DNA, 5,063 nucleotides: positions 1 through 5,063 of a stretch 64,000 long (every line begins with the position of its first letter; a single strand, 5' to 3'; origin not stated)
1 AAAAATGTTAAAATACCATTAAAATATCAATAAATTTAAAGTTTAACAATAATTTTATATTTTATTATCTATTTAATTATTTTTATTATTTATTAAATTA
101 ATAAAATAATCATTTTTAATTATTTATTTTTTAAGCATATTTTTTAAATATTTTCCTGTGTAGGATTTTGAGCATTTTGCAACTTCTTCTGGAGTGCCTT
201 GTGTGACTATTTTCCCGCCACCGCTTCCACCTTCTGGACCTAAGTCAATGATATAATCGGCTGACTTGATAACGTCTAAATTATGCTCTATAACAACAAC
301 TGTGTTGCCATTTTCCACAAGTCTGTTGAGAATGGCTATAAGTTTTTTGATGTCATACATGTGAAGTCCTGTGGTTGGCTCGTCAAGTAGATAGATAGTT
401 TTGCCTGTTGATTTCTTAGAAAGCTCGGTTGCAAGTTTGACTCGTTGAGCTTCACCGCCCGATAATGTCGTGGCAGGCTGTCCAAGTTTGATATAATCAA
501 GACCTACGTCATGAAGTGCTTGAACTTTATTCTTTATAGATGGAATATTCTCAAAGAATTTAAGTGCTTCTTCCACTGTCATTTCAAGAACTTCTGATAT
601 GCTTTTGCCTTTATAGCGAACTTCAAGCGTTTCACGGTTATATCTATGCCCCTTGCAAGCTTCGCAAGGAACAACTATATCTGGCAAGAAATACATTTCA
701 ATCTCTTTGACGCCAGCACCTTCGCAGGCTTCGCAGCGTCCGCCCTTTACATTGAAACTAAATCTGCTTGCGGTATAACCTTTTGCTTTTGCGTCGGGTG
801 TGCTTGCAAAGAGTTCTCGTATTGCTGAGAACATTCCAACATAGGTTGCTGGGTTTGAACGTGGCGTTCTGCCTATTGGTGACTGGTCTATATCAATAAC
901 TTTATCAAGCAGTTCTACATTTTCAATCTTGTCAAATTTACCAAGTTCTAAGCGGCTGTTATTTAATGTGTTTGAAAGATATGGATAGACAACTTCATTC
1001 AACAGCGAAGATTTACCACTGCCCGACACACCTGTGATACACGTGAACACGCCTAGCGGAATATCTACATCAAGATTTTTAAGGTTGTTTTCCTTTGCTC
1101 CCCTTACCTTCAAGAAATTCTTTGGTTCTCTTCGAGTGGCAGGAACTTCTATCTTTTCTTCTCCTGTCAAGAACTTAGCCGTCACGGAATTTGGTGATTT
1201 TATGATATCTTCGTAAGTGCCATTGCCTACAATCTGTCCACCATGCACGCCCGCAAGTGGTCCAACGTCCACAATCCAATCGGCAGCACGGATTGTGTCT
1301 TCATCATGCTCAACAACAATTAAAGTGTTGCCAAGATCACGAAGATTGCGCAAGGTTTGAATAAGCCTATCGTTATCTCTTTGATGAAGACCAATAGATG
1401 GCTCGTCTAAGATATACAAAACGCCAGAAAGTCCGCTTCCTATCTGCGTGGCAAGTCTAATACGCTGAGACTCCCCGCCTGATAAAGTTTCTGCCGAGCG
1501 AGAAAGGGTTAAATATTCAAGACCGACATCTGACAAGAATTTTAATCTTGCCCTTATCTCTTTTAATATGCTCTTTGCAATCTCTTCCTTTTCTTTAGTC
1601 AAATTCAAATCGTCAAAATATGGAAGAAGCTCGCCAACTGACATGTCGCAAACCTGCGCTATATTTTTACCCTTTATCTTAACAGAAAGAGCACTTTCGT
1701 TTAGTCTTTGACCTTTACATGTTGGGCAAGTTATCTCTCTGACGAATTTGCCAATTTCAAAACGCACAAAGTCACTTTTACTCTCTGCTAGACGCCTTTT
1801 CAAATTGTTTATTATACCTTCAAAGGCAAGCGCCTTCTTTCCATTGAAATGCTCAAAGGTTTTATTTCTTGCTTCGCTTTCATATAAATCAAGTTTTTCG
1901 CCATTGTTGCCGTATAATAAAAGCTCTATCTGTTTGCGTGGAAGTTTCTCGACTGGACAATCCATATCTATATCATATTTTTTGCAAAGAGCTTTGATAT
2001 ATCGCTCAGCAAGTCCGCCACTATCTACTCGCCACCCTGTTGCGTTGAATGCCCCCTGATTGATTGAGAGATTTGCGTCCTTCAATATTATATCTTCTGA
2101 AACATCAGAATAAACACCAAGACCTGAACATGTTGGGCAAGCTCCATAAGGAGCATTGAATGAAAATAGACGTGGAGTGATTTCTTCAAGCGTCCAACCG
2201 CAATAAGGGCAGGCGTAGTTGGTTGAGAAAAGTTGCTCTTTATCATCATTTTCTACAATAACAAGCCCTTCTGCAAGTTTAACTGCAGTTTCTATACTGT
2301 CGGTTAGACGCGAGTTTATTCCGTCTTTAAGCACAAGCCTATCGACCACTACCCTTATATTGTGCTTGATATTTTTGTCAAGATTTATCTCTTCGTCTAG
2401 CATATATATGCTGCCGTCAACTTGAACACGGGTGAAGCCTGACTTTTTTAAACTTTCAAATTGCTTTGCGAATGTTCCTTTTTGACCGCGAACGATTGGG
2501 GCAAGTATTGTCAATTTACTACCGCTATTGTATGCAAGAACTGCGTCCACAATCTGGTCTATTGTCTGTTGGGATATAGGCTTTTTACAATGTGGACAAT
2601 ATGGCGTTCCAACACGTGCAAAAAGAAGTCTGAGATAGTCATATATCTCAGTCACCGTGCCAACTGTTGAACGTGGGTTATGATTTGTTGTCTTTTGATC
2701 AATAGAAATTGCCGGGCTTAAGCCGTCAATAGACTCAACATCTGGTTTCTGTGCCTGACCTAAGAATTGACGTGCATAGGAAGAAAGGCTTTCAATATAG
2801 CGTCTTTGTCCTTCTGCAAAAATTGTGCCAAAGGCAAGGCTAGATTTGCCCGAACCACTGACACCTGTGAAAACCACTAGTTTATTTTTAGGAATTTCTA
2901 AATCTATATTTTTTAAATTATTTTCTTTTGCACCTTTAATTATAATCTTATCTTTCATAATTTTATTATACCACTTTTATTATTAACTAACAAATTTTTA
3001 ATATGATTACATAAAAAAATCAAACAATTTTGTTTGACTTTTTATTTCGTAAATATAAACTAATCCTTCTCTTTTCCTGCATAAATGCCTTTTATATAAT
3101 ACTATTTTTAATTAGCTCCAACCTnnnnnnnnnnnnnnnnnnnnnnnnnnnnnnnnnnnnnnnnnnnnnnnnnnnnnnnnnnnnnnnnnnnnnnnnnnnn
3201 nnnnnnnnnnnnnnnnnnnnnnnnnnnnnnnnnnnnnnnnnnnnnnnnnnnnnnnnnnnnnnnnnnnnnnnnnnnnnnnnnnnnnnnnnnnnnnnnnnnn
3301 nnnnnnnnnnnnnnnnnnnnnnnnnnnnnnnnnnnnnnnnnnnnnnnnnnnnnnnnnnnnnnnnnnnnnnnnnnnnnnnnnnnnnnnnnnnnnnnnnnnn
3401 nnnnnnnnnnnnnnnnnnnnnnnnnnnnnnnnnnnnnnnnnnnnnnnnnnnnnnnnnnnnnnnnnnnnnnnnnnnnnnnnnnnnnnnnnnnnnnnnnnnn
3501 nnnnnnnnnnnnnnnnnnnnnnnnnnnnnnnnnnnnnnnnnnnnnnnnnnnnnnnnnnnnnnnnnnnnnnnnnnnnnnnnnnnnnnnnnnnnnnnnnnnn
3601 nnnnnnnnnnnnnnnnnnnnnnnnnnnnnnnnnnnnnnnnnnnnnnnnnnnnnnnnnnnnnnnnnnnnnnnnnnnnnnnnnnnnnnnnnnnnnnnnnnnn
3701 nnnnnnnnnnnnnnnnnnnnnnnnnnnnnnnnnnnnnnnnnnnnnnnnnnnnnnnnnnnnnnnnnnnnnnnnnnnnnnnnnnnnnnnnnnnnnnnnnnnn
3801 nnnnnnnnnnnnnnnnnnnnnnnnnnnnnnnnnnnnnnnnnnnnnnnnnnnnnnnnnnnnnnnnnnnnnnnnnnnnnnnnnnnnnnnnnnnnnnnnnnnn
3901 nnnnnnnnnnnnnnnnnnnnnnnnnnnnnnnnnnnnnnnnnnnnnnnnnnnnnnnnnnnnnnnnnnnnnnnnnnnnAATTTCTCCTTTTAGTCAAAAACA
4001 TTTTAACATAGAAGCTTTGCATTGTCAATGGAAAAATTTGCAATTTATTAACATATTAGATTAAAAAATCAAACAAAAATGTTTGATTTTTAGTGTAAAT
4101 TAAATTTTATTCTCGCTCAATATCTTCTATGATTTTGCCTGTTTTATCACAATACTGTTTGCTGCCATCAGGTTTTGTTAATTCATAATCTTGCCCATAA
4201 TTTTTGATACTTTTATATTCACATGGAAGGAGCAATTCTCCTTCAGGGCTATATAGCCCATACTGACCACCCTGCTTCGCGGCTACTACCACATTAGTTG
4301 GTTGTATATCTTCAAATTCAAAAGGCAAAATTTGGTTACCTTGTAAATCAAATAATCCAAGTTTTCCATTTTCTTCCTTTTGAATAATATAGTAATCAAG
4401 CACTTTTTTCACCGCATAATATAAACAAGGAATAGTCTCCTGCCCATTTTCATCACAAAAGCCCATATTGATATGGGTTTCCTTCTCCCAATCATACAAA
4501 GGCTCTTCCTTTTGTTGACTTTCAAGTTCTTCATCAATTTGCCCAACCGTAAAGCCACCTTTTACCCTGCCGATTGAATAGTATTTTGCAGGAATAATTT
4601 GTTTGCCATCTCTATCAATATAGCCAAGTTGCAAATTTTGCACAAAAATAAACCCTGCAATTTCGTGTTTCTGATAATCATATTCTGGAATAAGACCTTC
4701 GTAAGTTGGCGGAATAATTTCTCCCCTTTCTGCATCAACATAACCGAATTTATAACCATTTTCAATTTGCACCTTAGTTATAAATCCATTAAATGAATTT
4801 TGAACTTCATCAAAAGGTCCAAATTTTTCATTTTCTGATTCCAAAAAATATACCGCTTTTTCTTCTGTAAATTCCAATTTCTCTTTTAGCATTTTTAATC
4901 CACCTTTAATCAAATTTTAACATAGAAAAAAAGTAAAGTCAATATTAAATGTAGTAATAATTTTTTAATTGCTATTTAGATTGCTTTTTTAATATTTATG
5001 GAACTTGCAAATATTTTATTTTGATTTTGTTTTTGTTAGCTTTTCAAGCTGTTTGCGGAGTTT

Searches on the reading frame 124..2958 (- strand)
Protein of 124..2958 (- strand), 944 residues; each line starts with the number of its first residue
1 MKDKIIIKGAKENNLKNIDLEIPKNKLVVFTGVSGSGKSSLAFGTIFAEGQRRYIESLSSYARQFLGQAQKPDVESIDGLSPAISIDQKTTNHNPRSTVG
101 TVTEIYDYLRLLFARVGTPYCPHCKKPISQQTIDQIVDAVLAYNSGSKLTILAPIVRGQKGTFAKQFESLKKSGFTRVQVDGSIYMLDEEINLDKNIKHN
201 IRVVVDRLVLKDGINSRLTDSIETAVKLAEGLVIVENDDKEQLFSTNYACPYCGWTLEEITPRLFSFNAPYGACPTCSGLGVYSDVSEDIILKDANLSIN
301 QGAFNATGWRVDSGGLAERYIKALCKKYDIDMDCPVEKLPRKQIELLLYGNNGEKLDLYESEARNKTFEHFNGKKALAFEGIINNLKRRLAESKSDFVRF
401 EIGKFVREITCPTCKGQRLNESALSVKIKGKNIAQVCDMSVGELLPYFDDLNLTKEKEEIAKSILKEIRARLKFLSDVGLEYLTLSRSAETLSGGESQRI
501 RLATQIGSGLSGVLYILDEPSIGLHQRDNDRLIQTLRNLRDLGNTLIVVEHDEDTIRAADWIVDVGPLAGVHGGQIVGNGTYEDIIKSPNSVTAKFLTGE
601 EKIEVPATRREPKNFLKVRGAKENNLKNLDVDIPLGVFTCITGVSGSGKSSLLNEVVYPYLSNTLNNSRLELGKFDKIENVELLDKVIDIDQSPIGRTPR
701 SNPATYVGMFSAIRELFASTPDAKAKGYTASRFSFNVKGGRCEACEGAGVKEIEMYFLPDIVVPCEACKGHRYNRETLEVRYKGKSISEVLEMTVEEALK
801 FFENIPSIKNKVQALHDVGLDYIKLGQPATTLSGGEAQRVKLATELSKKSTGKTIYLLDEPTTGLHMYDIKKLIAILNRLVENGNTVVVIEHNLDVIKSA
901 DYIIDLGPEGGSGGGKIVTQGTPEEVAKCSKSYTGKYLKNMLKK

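Call 50: search_protein_families(library=pfam, proteins=[window:124-2958:-])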
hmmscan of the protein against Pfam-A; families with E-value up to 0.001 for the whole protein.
window:124-2958:- (944 aa): 11 families
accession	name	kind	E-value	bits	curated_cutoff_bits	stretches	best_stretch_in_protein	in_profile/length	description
PF17760.6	UvrA_inter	-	6.4e-41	139.1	23.3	1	131-238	1-108/109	UvrA interaction domain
PF17755.6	UvrA_DNA-bind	-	1.9e-24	86.5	23.2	1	289-403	3-109/110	UvrA DNA-binding domain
PF00005.33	ABC_tran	-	1.2e-21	78.2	25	1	812-863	86-137/137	ABC transporter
PF02463.25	SMC_N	-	1.7e-11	44.4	40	0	809-905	135-210/220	RecF/RecN/SMC N terminal domain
PF13555.12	AAA_29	-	9.7e-07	28.9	27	0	636-654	23-43/61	P-loop containing region of AAA domain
PF20703.3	nSTAND1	-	2.5e-06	27.8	27.1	0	638-663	35-60/379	Novel STAND NTPase 1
PF03193.22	RsgA_GTPase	-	2.7e-06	27.7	30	0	616-657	87-127/174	RsgA GTPase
PF13304.12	AAA_21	-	2.7e-05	24.8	27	0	827-889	233-295/304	AAA domain, putative AbiEii toxin, Type IV TA system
PF13191.12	AAA_16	-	3.6e-05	24.8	32.6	0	639-658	27-46/167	AAA ATPase domain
PF20720.3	nSTAND3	-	0.00025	21.2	27.2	0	640-680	21-59/155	Novel STAND NTPase 3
PF13175.12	AAA_15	-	0.0005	20.2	32.1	0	846-890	322-366/374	AAA ATPase domain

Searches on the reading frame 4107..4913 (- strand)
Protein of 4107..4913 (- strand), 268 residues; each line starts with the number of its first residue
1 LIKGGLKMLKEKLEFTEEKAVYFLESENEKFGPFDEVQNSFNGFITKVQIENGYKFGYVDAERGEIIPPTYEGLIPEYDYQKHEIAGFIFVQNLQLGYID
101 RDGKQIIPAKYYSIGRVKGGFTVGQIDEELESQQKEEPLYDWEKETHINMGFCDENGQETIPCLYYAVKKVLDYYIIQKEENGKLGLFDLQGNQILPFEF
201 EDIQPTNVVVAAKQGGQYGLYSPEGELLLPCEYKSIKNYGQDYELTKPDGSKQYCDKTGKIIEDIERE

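Call 50: search_protein_families(library=pfam, proteins=[window:4107-4913:-])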
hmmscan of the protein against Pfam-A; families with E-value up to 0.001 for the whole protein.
window:4107-4913:- (268 aa): 1 family
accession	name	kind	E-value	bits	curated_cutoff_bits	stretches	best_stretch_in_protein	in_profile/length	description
PF14903.11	WG_beta_rep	-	2.2e-17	63.2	25.6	1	97-121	2-26/35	WG containing repeat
